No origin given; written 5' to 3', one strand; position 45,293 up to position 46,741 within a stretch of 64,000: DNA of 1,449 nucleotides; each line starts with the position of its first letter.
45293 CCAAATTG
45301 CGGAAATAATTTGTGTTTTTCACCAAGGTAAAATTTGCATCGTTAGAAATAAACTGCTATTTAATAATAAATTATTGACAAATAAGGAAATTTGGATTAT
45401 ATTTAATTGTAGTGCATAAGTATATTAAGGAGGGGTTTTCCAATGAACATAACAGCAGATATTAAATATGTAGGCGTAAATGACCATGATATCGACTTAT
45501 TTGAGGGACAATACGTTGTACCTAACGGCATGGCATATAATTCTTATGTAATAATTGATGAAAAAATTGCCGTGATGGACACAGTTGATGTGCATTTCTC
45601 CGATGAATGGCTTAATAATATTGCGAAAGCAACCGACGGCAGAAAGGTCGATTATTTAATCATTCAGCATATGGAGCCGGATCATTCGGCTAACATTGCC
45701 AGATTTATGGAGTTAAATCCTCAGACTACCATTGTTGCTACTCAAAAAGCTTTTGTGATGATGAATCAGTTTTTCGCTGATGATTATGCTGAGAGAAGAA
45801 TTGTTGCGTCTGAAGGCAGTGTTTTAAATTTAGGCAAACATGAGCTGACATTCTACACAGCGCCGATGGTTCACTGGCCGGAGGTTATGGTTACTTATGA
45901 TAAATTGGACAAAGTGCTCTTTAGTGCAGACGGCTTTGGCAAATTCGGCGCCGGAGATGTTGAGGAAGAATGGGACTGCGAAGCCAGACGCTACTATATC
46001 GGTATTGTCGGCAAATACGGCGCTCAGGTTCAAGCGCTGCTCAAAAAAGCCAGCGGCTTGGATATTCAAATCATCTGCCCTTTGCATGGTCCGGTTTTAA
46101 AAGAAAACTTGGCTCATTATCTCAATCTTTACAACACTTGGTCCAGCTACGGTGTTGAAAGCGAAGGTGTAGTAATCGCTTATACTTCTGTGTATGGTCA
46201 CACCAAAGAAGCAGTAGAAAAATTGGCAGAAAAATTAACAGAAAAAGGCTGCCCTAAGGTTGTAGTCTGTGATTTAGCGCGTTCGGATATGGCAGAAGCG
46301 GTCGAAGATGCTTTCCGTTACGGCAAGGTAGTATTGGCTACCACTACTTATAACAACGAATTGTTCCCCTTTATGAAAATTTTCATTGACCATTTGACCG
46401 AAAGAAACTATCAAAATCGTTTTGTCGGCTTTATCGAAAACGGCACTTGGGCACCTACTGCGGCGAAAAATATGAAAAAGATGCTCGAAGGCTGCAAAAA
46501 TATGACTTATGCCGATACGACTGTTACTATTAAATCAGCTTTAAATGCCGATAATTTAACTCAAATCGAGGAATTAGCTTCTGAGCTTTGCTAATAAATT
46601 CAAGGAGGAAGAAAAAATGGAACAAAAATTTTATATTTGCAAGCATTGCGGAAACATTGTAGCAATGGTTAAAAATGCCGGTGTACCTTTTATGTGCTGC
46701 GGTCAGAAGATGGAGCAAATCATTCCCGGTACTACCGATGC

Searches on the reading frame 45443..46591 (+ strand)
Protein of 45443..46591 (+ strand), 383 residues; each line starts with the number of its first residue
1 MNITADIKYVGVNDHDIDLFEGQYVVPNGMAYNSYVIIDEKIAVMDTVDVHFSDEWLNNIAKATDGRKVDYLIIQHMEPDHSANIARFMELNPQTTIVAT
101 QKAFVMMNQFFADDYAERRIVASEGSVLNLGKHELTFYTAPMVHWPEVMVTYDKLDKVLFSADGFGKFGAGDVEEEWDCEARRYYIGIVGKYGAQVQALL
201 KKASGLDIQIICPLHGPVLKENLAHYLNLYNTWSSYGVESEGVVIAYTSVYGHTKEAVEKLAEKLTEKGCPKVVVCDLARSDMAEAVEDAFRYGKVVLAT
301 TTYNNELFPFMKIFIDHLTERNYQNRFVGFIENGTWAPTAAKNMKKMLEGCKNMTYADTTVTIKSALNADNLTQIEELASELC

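Call 55: search_protein_families(library=pfam, proteins=[window:45443-46591:+], max_evalue=0.001)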
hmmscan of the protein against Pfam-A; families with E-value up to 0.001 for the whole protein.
window:45443-46591:+ (383 aa): 4 families
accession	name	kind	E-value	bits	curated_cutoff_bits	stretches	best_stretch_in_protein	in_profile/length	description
PF19583.5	ODP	-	1e-20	74.9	27.2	1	32-216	3-194/194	ODP family beta lactamase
PF12724.12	Flavodoxin_5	-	2.9e-09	37.8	27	1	244-349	1-101/145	Flavodoxin domain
PF00753.33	Lactamase_B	-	1.3e-06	28.9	22.7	1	32-180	6-162/196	Metallo-beta-lactamase superfamily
PF00258.30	Flavodoxin_1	-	3.3e-05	24.5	25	1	245-350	1-115/143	Flavodoxin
